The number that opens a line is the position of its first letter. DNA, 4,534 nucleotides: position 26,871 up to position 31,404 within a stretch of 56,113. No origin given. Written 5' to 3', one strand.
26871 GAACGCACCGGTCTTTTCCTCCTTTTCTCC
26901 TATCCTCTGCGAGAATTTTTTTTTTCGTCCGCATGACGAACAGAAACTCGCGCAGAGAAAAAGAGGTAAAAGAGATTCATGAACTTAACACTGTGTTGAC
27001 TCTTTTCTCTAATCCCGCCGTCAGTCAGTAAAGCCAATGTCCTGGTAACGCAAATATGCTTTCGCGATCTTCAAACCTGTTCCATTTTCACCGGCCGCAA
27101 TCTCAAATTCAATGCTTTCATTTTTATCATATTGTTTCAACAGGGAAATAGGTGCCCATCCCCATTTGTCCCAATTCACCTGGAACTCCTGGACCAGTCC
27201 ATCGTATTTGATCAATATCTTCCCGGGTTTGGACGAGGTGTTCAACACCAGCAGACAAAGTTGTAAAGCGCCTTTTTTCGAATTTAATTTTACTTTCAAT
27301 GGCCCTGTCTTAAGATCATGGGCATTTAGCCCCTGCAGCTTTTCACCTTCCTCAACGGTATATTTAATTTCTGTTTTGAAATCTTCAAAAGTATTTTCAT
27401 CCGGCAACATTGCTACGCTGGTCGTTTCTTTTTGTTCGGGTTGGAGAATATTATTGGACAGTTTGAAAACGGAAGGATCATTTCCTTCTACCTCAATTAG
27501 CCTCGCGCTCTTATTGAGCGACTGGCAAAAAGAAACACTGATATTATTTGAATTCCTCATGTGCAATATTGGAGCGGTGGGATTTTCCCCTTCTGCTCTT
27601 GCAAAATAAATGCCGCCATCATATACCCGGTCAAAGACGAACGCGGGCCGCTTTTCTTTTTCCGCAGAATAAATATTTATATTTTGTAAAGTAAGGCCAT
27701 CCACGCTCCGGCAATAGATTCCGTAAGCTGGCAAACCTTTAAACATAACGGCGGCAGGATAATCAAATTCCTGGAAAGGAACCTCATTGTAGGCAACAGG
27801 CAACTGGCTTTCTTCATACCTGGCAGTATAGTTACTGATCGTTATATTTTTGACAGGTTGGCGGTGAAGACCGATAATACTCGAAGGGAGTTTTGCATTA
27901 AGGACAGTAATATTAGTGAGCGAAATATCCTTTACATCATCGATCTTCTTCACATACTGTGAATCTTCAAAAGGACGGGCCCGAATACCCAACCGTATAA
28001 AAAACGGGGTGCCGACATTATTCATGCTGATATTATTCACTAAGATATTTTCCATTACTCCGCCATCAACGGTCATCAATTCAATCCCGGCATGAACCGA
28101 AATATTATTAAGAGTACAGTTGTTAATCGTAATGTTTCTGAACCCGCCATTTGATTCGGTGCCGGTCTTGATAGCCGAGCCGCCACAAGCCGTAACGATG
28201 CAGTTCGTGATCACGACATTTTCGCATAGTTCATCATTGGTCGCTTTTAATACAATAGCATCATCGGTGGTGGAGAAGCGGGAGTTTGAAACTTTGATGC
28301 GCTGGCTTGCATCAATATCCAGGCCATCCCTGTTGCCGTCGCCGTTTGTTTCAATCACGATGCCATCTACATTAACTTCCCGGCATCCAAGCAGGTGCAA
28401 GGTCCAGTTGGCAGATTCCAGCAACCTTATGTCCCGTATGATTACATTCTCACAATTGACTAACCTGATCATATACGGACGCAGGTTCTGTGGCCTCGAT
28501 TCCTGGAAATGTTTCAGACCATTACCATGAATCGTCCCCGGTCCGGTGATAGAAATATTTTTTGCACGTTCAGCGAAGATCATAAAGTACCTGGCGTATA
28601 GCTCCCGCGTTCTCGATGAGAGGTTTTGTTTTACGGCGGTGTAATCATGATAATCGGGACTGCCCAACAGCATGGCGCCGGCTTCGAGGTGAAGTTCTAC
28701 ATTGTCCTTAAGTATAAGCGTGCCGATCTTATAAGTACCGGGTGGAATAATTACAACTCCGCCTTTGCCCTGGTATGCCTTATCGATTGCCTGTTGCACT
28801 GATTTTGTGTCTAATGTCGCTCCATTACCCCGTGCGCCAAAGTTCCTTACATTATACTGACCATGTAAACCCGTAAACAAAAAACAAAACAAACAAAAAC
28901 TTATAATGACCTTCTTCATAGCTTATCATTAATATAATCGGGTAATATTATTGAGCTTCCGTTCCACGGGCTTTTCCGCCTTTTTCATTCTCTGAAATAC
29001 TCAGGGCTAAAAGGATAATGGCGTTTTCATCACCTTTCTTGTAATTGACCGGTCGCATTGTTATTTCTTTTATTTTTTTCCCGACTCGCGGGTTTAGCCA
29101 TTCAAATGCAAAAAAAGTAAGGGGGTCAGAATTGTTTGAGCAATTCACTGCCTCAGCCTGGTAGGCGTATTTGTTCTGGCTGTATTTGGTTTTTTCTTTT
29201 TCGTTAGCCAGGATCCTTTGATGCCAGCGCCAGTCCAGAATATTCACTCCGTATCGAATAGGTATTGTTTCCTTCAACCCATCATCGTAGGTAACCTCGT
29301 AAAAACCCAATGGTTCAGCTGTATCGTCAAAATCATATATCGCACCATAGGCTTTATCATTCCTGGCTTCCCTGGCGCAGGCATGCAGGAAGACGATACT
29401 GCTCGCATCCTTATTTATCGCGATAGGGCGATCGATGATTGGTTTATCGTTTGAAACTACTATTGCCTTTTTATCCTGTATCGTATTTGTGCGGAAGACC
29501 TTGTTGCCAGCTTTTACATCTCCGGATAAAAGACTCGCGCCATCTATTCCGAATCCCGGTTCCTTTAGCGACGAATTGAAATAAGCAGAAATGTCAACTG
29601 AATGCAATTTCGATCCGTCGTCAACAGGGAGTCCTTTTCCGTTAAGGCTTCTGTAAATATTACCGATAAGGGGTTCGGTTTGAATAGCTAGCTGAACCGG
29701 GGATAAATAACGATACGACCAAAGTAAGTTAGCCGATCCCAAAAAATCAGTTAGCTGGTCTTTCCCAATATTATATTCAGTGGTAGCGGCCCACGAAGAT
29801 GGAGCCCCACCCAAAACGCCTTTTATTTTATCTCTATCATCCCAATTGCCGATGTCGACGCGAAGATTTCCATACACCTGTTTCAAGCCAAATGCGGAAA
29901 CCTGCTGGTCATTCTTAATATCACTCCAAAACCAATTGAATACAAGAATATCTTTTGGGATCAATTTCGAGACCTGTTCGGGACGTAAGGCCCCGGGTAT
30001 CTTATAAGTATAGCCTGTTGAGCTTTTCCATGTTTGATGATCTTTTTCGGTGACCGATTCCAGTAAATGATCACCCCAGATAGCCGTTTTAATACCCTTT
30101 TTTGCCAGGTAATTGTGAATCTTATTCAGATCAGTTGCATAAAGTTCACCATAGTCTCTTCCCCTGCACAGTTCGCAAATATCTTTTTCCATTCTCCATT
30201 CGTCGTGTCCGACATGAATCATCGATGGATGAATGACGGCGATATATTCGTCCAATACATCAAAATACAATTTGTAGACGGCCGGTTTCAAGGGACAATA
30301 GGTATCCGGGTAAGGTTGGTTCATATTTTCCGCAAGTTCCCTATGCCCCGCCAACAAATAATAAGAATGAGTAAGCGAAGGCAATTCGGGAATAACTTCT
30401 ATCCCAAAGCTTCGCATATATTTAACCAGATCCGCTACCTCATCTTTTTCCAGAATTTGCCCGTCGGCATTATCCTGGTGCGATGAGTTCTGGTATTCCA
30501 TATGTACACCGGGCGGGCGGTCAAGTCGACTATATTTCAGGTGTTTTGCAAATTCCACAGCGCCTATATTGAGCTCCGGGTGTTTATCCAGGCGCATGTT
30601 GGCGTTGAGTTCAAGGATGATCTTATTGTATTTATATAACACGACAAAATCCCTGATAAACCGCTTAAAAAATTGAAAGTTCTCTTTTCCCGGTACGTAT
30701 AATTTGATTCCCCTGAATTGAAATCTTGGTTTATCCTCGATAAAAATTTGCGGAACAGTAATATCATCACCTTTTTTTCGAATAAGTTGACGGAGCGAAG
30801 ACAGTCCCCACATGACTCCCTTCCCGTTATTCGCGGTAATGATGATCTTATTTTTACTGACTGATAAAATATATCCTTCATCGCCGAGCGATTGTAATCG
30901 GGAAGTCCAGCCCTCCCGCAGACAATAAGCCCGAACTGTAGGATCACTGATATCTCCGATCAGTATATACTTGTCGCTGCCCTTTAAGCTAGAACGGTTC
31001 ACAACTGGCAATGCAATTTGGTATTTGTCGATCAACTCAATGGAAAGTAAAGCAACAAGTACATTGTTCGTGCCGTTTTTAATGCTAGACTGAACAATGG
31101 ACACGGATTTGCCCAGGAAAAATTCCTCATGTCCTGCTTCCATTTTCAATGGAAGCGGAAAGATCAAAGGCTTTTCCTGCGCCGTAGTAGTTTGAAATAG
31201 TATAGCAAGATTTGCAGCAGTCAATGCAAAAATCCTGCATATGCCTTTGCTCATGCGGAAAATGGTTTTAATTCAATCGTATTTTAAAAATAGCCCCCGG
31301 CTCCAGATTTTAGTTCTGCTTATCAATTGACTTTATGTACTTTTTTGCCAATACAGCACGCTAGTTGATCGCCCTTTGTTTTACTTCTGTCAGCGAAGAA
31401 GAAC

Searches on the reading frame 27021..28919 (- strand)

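Call 73: search_protein_families(library=pfam, proteins=[window:27021-28919:-], max_evalue=0.00001)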
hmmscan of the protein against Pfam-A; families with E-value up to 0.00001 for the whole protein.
window:27021-28919:- (632 aa): 3 families
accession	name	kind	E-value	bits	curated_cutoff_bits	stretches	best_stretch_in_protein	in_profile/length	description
PF00295.23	Glyco_hydro_28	-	1.8e-22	80.3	22.9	1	110-368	49-308/324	Glycosyl hydrolases family 28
PF12708.12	Pect-lyase_RHGA_epim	-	3.7e-13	50.2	27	1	23-240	3-208/213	Rhamnogalacturonase A/epimerase, pectate lyase-like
PF13229.12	Beta_helix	-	4.1e-10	40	25.9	1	145-295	20-155/158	Right handed beta helix region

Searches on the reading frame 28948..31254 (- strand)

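Call 73: search_protein_families(library=pfam, proteins=[window:28948-31254:-], max_evalue=0.00001)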
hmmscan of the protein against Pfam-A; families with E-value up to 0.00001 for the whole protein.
window:28948-31254:- (768 aa): 2 families
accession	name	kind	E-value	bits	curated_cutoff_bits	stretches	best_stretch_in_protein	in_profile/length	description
PF02838.20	Glyco_hydro_20b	-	6.6e-16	59.6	26.1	1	29-174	2-123/124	Glycosyl hydrolase family 20, domain 2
PF00728.28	Glyco_hydro_20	-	4.4e-13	49.7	22.3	1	249-490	68-321/348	Glycosyl hydrolase family 20, catalytic domain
